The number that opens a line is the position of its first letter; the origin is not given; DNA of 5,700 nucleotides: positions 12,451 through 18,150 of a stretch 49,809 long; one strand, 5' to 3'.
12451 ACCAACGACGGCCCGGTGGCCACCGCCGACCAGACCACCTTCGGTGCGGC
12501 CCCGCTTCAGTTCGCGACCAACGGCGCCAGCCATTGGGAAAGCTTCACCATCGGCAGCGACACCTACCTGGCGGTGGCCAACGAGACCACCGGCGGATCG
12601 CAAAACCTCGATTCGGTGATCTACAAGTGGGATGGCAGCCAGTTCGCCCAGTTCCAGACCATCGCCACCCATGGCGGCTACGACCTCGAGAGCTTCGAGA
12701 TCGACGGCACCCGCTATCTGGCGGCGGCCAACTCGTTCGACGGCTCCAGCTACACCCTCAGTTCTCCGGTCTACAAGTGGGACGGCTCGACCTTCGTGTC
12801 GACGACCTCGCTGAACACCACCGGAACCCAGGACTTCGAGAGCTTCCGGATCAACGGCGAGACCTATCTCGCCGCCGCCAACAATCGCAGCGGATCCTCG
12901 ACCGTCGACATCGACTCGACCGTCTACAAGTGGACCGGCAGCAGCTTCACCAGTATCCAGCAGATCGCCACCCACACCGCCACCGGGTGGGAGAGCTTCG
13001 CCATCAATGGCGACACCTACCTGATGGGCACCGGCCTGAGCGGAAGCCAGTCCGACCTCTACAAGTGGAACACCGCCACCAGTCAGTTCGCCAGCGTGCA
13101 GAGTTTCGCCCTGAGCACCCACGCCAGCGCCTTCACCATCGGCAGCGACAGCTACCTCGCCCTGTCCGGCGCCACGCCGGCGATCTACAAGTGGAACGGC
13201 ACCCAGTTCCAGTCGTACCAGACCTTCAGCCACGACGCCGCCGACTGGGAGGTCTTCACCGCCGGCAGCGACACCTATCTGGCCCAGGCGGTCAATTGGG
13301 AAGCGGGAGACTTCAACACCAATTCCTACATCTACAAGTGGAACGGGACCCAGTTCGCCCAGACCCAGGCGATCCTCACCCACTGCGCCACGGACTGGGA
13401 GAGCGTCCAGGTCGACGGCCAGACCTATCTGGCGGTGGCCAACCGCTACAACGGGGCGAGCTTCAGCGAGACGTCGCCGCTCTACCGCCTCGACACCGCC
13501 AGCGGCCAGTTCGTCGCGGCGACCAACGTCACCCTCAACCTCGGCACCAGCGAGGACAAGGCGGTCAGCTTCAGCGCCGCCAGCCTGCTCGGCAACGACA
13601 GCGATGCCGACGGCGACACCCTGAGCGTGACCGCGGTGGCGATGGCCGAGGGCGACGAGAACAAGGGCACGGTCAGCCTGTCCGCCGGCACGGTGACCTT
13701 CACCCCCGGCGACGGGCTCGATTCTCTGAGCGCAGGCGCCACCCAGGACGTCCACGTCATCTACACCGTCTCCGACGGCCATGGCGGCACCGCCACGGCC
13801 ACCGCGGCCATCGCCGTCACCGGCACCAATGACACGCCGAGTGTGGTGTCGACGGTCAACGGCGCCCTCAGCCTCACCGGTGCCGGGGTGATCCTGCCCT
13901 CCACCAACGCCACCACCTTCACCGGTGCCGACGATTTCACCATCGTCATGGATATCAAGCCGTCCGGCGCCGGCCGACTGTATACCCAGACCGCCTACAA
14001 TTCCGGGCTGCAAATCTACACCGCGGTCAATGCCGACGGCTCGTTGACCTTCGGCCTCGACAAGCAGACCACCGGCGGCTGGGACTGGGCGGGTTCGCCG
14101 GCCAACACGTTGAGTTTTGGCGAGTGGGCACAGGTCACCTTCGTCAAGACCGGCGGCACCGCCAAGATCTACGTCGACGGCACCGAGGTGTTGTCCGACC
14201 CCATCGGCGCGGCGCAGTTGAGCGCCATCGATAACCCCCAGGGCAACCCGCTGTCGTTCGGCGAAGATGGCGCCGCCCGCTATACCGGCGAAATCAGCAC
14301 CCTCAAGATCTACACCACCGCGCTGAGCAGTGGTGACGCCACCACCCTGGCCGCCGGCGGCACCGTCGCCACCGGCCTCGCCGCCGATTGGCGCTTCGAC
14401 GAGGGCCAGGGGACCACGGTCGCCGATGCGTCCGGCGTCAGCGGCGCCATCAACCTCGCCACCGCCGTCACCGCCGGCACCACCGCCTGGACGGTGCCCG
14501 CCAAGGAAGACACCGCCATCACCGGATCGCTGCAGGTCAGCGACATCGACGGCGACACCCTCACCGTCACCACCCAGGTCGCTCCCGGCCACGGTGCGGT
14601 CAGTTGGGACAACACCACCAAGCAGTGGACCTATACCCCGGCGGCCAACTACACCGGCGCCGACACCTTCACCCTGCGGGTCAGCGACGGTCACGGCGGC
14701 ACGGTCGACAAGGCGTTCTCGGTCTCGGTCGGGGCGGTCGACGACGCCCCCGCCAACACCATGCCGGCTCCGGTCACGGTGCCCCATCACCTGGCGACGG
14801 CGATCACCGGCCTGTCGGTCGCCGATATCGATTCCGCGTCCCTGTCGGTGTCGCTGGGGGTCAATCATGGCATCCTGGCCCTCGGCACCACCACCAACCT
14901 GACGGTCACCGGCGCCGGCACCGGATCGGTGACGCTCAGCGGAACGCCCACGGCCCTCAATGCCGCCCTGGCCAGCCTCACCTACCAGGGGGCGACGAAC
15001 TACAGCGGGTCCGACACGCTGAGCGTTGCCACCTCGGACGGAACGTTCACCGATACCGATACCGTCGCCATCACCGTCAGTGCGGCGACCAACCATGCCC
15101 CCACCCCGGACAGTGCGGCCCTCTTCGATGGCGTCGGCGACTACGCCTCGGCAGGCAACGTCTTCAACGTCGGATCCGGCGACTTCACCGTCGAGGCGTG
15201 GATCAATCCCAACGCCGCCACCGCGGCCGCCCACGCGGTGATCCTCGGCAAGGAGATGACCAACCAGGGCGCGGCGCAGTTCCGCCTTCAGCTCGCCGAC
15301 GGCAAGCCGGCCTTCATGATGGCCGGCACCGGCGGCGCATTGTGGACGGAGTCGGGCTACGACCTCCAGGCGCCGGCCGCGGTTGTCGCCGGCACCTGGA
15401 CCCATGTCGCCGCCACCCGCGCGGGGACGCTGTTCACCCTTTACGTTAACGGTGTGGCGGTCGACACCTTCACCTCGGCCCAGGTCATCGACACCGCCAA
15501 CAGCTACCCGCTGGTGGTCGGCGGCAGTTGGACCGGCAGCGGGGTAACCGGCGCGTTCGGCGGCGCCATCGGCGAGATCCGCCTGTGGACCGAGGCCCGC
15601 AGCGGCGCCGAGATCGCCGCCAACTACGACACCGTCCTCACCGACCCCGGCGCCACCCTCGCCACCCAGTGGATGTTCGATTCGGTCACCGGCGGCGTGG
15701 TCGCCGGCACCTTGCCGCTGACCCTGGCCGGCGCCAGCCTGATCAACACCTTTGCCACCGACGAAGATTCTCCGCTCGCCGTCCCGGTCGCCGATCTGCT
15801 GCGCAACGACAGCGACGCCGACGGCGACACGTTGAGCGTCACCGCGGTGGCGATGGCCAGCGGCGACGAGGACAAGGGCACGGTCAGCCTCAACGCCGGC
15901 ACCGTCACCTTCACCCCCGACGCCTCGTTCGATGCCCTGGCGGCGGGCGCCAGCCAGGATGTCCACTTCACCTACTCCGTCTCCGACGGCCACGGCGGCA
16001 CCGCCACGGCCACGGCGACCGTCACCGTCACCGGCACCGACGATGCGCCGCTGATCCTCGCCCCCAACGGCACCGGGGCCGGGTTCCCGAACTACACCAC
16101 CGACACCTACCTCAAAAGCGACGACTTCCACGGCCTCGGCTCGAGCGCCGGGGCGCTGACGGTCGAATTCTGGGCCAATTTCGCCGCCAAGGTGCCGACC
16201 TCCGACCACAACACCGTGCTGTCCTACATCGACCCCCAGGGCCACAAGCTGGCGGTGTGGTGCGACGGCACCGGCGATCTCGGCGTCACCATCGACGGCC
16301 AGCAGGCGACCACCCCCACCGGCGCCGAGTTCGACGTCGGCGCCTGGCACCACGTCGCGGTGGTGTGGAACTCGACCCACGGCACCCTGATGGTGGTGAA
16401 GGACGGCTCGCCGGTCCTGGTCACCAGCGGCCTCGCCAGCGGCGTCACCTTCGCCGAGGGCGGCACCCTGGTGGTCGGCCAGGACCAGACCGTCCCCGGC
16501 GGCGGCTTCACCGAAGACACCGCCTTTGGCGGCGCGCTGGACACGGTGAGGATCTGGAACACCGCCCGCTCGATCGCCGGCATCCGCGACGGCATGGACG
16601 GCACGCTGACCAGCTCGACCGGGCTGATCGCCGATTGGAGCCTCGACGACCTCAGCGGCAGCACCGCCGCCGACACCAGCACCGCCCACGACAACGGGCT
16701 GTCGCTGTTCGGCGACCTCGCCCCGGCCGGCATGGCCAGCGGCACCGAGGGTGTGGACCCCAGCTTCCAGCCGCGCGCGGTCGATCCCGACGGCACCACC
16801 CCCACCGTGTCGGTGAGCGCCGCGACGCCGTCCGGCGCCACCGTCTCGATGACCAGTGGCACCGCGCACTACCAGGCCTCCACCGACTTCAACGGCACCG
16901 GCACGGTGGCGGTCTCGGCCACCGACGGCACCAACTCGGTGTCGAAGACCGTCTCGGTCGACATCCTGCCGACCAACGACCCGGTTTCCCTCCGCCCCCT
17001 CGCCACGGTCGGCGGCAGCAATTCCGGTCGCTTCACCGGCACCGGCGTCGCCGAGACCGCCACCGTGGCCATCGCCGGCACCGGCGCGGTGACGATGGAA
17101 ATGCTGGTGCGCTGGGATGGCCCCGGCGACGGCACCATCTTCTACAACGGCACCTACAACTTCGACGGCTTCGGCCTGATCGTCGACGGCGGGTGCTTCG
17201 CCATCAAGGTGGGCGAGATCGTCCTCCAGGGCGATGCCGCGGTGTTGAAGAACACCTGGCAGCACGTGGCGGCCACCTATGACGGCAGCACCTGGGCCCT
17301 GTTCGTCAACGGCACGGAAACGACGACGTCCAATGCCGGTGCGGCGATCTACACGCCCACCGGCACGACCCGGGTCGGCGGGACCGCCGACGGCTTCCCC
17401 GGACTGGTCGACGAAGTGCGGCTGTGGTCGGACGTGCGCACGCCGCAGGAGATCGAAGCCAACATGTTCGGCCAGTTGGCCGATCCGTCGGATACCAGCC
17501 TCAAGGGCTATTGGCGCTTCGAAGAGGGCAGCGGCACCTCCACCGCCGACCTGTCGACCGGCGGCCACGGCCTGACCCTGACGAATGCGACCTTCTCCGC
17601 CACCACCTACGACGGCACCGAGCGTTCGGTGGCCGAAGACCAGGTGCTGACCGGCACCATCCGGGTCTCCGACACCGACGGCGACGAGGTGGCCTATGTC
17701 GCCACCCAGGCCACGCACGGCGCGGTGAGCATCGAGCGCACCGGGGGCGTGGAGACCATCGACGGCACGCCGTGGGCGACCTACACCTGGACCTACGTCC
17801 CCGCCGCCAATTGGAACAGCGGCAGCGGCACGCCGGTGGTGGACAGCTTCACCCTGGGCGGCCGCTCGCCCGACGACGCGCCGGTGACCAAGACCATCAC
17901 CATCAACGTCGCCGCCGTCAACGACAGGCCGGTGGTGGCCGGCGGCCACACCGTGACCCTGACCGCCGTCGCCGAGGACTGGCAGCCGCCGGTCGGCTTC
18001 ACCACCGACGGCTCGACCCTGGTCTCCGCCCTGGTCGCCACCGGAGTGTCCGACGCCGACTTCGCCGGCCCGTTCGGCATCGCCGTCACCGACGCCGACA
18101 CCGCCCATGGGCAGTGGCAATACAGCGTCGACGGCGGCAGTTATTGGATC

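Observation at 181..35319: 35.1-kb single ORF with T1SS-substrate features but no secretion or retention genes in the 14 kb downstream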

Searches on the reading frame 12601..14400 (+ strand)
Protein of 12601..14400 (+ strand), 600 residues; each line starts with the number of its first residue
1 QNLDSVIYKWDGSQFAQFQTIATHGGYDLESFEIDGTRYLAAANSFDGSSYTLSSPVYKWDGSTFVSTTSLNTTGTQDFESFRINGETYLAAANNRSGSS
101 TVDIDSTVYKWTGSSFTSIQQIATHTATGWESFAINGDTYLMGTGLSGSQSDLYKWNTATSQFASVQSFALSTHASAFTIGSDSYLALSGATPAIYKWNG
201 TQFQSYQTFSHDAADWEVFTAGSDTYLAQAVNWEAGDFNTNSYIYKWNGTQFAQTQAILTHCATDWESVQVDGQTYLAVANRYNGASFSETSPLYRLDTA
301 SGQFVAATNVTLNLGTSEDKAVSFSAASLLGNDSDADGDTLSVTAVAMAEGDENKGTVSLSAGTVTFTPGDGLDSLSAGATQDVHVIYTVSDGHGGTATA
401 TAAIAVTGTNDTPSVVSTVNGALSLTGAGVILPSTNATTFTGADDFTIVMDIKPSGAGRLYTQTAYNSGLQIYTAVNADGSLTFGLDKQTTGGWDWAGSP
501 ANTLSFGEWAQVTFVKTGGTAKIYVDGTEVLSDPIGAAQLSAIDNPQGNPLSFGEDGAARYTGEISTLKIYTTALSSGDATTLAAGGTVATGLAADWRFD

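Call 23: search_protein_families(library=pfam, proteins=[window:12601-14400:+], max_evalue=0.01)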
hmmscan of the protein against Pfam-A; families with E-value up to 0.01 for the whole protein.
window:12601-14400:+ (600 aa): 6 families
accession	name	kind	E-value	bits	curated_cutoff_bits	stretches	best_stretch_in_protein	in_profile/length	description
PF03736.22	EPTP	-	2.9e-50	168.5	21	6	14-61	1-42/42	EPTP domain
PF17892.7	Cadherin_5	-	1e-16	61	26.5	1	314-407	13-98/98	Cadherin-like domain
PF13385.13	Laminin_G_3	-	1.1e-14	55.3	27.6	1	434-577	11-147/151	Concanavalin A-like lectin/glucanases superfamily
PF17963.7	Big_9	-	2.7e-12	47.8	23.6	1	313-404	10-88/89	Bacterial Ig domain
PF17803.7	Cadherin_4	-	9.1e-09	36.1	25.1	1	313-367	20-71/71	Bacterial cadherin-like domain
PF06439.18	3keto-disac_hyd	-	0.0051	17.3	26.8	0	417-534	27-152/187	3-keto-disaccharide hydrolase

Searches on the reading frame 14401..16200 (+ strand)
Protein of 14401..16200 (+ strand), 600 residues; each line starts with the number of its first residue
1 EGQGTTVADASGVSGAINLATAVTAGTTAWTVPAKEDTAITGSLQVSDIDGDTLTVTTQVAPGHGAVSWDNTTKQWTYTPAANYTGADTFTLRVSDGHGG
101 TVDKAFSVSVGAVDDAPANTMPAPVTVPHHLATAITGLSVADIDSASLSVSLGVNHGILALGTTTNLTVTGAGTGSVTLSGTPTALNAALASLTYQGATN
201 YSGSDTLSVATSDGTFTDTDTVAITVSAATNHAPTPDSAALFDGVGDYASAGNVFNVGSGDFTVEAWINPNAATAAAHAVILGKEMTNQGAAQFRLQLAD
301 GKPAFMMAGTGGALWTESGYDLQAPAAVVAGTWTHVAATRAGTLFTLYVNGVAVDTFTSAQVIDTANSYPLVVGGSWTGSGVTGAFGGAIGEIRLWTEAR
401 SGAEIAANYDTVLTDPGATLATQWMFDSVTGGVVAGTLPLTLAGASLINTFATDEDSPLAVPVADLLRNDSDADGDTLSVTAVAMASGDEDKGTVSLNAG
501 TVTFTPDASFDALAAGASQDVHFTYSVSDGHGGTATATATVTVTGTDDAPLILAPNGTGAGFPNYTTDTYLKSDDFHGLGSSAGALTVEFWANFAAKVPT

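Call 23: search_protein_families(library=pfam, proteins=[window:14401-16200:+], max_evalue=0.01)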
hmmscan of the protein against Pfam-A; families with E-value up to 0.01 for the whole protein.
window:14401-16200:+ (600 aa): 7 families
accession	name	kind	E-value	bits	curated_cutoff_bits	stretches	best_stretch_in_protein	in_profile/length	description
PF17892.7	Cadherin_5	-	3.2e-34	117.1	26.5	2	450-544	13-98/98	Cadherin-like domain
PF17963.7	Big_9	-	4.7e-33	114.4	23.6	2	449-542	9-89/89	Bacterial Ig domain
PF13385.13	Laminin_G_3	-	8.7e-29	101.1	27.6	1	243-406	1-151/151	Concanavalin A-like lectin/glucanases superfamily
PF17803.7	Cadherin_4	-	6.9e-15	55.8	25.1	2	450-504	20-71/71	Bacterial cadherin-like domain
PF00054.30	Laminin_G_1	-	3.3e-05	24.6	24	1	274-375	3-99/131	Laminin G domain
PF02210.31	Laminin_G_2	-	0.00058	20.8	22.9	1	277-394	6-122/126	Laminin G domain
PF19076.6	CshA_repeat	-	0.002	19.2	27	1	467-543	41-103/103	Surface adhesin CshA repetitive domain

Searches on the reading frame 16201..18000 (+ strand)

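Call 23: search_protein_families(library=pfam, proteins=[window:16201-18000:+], max_evalue=0.01)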
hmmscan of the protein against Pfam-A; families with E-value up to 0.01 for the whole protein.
window:16201-18000:+ (600 aa): 6 families
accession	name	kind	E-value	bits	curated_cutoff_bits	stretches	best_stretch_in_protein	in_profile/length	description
PF13385.13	Laminin_G_3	-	1.1e-30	107.2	27.6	2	280-418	3-150/151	Concanavalin A-like lectin/glucanases superfamily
PF00354.24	Pentaxin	-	2.8e-14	53.7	25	1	12-134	50-169/194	Pentaxin family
PF02210.31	Laminin_G_2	-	4.9e-08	33.9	22.9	1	7-118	10-123/126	Laminin G domain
PF00054.30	Laminin_G_1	-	8.4e-05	23.2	24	0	31-76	37-81/131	Laminin G domain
PF17963.7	Big_9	-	0.00014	23.1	23.6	1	193-253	27-88/89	Bacterial Ig domain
PF17892.7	Cadherin_5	-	0.00072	19.8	26.5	1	193-255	33-97/98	Cadherin-like domain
